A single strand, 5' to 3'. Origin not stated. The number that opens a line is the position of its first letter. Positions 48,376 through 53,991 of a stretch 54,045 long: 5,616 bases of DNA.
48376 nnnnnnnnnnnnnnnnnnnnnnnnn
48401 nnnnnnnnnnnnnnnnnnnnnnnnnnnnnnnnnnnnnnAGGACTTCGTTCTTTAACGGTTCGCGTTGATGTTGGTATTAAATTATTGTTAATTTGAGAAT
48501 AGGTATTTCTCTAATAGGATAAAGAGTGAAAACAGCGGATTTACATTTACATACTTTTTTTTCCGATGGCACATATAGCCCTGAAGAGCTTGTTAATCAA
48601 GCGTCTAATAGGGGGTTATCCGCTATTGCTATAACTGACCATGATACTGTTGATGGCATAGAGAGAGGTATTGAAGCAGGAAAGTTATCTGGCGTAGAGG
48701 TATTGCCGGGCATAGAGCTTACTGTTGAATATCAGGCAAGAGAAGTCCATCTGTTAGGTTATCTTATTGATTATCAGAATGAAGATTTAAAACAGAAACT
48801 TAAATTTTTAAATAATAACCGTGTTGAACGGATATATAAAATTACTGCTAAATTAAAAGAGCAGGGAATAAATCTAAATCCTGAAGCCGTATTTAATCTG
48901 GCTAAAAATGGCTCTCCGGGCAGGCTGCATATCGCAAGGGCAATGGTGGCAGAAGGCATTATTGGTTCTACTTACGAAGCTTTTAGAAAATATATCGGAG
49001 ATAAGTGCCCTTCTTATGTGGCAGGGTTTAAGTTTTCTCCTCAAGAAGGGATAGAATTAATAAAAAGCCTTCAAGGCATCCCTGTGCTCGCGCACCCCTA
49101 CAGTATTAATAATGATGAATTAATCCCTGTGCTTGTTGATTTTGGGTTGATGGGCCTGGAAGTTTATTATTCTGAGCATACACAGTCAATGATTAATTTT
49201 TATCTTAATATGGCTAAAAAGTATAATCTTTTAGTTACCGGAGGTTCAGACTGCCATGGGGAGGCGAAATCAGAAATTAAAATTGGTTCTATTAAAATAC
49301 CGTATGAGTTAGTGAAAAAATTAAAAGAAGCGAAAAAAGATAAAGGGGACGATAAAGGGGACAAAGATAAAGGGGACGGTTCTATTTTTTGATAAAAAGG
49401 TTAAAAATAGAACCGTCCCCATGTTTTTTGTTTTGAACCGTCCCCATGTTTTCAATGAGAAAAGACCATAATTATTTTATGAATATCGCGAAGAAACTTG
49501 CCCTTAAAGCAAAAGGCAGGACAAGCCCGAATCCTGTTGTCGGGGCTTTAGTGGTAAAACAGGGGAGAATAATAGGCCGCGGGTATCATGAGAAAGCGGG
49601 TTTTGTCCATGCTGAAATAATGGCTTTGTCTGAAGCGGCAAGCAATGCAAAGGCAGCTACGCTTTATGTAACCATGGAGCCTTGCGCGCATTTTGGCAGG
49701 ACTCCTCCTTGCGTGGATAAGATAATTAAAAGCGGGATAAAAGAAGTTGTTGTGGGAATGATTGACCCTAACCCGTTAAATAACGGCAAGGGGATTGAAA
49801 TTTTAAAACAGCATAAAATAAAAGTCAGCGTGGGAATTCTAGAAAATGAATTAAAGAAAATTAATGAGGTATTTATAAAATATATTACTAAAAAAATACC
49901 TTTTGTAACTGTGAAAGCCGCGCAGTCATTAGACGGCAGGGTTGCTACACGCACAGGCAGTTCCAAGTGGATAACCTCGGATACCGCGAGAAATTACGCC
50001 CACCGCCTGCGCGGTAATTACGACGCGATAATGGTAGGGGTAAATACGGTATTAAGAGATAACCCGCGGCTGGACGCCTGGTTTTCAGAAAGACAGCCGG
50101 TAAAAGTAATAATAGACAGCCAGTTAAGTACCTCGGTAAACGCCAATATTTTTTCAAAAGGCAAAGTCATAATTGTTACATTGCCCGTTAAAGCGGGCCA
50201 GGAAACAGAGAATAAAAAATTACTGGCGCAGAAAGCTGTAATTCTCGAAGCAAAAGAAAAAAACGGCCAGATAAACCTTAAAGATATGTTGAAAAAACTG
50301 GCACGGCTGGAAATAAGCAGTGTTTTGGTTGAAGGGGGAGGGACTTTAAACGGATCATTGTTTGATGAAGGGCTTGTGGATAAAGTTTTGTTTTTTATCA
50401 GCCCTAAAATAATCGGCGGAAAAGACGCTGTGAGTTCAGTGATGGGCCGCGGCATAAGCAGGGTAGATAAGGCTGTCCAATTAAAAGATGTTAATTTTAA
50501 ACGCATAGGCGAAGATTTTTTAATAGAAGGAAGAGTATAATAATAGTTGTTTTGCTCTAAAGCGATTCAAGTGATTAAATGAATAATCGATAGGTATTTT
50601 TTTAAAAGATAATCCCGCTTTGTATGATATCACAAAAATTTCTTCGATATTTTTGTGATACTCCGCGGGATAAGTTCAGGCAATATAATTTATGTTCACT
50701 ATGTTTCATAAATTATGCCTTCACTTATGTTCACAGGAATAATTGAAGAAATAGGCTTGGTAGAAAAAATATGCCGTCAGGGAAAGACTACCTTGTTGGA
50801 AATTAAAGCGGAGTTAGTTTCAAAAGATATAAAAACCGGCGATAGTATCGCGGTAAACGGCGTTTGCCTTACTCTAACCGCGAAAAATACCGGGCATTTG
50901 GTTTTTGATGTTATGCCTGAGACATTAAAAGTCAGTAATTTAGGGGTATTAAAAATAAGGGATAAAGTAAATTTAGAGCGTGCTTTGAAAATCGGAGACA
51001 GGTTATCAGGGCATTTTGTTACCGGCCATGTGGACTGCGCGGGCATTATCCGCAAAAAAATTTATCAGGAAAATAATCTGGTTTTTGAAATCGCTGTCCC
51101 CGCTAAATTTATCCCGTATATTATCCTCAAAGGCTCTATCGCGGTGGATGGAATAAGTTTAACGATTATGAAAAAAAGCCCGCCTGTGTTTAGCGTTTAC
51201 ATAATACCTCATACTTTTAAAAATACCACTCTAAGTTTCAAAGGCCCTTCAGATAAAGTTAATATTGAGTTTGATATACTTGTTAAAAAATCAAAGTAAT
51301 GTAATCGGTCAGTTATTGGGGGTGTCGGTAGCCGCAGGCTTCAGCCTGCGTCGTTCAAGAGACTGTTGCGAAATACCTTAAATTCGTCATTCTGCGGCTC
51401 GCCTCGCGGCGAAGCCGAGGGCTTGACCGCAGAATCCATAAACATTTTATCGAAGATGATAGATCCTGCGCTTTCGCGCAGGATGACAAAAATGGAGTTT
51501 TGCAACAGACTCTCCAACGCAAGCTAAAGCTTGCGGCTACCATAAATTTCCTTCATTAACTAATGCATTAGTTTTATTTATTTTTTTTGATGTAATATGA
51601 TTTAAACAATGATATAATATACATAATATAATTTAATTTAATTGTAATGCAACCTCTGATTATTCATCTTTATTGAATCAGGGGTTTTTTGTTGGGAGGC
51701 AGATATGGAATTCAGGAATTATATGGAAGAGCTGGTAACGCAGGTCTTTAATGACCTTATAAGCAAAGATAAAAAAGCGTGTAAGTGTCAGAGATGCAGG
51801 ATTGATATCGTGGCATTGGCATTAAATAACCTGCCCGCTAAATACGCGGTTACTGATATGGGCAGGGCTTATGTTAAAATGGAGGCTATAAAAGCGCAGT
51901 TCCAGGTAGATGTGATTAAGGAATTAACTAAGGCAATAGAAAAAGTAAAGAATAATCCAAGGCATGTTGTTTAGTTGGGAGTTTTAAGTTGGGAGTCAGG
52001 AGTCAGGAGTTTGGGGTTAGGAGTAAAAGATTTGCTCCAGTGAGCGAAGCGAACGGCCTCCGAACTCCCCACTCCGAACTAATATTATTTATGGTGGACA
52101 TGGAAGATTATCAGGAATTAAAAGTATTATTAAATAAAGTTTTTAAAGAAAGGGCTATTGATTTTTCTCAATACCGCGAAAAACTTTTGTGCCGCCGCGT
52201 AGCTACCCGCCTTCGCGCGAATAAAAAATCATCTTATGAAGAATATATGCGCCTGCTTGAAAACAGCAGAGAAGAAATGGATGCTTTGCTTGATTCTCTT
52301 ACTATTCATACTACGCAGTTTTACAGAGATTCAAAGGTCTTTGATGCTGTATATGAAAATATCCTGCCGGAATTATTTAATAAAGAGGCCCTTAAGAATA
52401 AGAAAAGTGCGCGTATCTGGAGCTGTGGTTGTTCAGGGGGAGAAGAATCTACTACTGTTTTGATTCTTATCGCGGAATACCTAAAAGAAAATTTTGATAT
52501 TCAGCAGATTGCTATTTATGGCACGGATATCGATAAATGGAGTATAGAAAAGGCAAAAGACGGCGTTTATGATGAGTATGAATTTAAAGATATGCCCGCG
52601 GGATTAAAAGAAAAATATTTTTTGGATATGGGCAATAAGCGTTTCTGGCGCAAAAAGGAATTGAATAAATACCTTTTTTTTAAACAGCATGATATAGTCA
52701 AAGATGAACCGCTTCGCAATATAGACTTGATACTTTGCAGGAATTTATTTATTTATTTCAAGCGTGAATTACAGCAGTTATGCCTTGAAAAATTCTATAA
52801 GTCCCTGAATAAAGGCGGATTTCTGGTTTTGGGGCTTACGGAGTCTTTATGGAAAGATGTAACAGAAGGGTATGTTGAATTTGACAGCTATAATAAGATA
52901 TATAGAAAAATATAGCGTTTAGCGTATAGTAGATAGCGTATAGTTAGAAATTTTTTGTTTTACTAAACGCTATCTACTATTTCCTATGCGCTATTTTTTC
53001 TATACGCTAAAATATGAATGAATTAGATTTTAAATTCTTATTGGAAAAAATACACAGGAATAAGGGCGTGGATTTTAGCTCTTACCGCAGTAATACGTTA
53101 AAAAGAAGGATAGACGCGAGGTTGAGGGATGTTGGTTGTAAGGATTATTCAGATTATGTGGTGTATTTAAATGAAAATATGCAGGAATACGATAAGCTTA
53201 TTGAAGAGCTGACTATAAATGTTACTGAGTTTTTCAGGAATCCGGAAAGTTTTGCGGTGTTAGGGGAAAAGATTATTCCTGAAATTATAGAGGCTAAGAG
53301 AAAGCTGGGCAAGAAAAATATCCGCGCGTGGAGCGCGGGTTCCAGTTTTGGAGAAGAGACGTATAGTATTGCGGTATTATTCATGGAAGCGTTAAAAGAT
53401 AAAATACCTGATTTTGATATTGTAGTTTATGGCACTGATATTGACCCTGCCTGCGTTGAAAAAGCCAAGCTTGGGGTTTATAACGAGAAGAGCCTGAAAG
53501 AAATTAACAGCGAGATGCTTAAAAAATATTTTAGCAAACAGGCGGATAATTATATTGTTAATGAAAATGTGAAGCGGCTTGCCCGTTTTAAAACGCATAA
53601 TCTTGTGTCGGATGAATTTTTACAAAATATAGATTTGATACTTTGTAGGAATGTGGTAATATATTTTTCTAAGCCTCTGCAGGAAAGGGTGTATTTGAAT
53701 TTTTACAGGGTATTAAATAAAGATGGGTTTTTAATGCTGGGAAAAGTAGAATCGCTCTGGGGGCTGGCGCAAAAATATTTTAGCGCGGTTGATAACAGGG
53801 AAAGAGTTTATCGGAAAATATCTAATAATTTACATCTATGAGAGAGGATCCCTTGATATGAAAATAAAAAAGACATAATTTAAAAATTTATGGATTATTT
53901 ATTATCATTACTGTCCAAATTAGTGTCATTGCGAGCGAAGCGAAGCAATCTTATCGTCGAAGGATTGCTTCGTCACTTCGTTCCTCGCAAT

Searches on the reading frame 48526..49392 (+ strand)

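Call 10: search_protein_families(library=pfam, proteins=[window:48526-49392:+])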
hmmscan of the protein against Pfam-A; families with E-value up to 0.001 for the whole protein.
window:48526-49392:+ (288 aa): 1 family
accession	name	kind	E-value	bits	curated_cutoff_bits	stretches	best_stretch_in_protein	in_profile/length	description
PF02811.25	PHP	-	3e-15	57.4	26.4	1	5-93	1-90/164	PHP domain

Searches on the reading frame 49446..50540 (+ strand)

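Call 10: search_protein_families(library=pfam, proteins=[window:49446-50540:+])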
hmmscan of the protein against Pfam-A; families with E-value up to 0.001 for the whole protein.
window:49446-50540:+ (364 aa): 4 families
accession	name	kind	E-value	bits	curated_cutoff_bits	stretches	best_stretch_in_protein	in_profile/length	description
PF01872.23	RibD_C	-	2.1e-50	171.7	24.1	1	152-359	1-196/197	RibD C-terminal domain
PF00383.29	dCMP_cyt_deam_1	-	1.7e-22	79.7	25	1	6-105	2-102/102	Cytidine and deoxycytidylate deaminase zinc-binding region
PF14437.12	MafB19-deam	-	4.1e-15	56.4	27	1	12-145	8-139/142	MafB19-like deaminase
PF18785.7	Inv-AAD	-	1.6e-08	34.9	26.5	1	41-139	11-127/129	Invertebrate-AID/APOBEC-deaminase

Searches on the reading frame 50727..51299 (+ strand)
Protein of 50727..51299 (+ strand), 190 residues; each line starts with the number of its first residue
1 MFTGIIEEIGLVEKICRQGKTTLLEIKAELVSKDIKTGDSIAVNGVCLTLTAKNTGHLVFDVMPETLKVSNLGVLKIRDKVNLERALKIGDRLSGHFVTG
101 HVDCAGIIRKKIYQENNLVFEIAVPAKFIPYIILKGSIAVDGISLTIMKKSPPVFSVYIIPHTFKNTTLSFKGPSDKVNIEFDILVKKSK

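Call 10: search_protein_families(library=pfam, proteins=[window:50727-51299:+])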
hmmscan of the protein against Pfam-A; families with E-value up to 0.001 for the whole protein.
window:50727-51299:+ (190 aa): 1 family
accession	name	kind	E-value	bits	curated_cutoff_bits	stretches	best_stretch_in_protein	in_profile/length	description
PF00677.23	Lum_binding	-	2.5e-46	156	27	2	99-183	1-86/86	Lumazine binding domain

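Call 12: find_homologous_proteins(query=window:50727-51299:+, max_evalue=1e-40)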
Query window:50727-51299:+ (190 aa): 3068 proteins with E <= 1e-40 among 8000 candidates; the best 120 are listed.
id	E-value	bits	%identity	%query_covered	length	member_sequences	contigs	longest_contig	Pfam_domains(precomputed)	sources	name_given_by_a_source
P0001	4.3e-117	406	100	100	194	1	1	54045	PF00677.24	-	-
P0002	2.3e-107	374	91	100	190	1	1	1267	PF00677.24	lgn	-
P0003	8.5e-100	350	86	99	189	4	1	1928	PF00677.24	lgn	-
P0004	1.8e-83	296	71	99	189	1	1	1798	PF00677.24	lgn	-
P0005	1.0e-81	291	70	99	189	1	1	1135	PF00677.24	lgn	-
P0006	1.7e-81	290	73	98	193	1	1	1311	PF00677.24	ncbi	-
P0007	1.1e-79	284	67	99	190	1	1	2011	PF00677.24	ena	-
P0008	1.4e-79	284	69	99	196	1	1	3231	PF00677.24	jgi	-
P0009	1.8e-79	283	69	99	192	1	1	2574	PF00677.24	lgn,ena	-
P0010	2.5e-79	283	71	99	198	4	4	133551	PF00677.24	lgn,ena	-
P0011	2.7e-79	283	70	99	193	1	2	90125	PF00677.24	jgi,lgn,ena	-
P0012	3.4e-79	282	68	99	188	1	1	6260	PF00677.24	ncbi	ncbi:MAG: riboflavin synthase [Deltaproteobacteria bacterium]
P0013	4.9e-79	282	71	99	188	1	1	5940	PF00677.24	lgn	-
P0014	5.4e-79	282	70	99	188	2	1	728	PF00677.24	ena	-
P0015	8.0e-79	281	69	97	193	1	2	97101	PF00677.24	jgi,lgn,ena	-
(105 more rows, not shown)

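Call 13: find_encoding_contigs(protein=P0002, flank=5000)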
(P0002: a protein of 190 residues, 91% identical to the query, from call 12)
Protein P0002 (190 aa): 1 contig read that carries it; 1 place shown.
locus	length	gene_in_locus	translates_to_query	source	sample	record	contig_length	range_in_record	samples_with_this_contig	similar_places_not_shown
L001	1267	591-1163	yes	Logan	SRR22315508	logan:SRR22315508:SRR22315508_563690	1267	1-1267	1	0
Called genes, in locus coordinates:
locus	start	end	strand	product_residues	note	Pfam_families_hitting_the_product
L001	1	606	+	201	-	?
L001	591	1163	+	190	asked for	PF00677:Lum_binding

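Call 14: find_encoding_contigs(protein=P0003, flank=5000)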
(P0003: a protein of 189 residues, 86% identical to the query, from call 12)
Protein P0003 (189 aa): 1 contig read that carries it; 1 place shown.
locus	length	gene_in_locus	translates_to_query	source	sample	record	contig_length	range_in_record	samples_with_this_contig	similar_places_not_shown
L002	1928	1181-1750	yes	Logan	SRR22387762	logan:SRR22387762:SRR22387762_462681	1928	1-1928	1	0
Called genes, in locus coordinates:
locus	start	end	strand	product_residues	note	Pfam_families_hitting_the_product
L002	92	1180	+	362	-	PF00383:dCMP_cyt_deam_1, PF14437:MafB19-deam, PF01872:RibD_C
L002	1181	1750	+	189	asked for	PF00677:Lum_binding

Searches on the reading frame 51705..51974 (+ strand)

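Call 10: search_protein_families(library=pfam, proteins=[window:51705-51974:+])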
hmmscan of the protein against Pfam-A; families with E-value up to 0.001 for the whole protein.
window:51705-51974:+ (89 aa): 1 family
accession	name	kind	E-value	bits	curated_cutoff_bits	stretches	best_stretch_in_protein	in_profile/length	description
PF10719.14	ComFB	-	2e-26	92.3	25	1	4-85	1-83/83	Late competence development protein ComFB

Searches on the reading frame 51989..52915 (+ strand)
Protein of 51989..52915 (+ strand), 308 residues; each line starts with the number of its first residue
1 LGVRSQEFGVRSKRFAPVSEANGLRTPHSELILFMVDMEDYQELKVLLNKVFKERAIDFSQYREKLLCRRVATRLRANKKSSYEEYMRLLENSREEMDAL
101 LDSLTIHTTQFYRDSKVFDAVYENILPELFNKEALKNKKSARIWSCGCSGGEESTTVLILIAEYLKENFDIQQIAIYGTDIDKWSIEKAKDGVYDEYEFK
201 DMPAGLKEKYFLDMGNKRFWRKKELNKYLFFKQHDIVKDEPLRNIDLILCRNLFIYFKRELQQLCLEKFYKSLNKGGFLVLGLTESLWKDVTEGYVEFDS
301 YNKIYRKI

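Call 10: search_protein_families(library=pfam, proteins=[window:51989-52915:+])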
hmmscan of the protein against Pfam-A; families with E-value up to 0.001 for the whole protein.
window:51989-52915:+ (308 aa): 3 families
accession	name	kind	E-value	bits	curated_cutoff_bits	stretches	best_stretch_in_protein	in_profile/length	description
PF01739.24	CheR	-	6.5e-47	159.9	27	1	108-289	2-181/195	CheR methyltransferase, SAM binding domain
PF03705.20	CheR_N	-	3.1e-11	43.2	27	1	43-93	2-52/53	CheR methyltransferase, all-alpha domain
PF08242.18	Methyltransf_12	-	0.00018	22.6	30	0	229-279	51-98/98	Methyltransferase domain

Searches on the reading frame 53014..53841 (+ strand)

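Call 10: search_protein_families(library=pfam, proteins=[window:53014-53841:+])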
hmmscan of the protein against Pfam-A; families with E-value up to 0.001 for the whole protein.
window:53014-53841:+ (275 aa): 3 families
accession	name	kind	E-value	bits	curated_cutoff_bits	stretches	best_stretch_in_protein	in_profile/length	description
PF01739.24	CheR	-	2.5e-55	187.4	27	1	69-260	1-190/195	CheR methyltransferase, SAM binding domain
PF03705.20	CheR_N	-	1.4e-14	54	27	1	5-54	2-51/53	CheR methyltransferase, all-alpha domain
PF08242.18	Methyltransf_12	-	0.00033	21.8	30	0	178-240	37-98/98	Methyltransferase domain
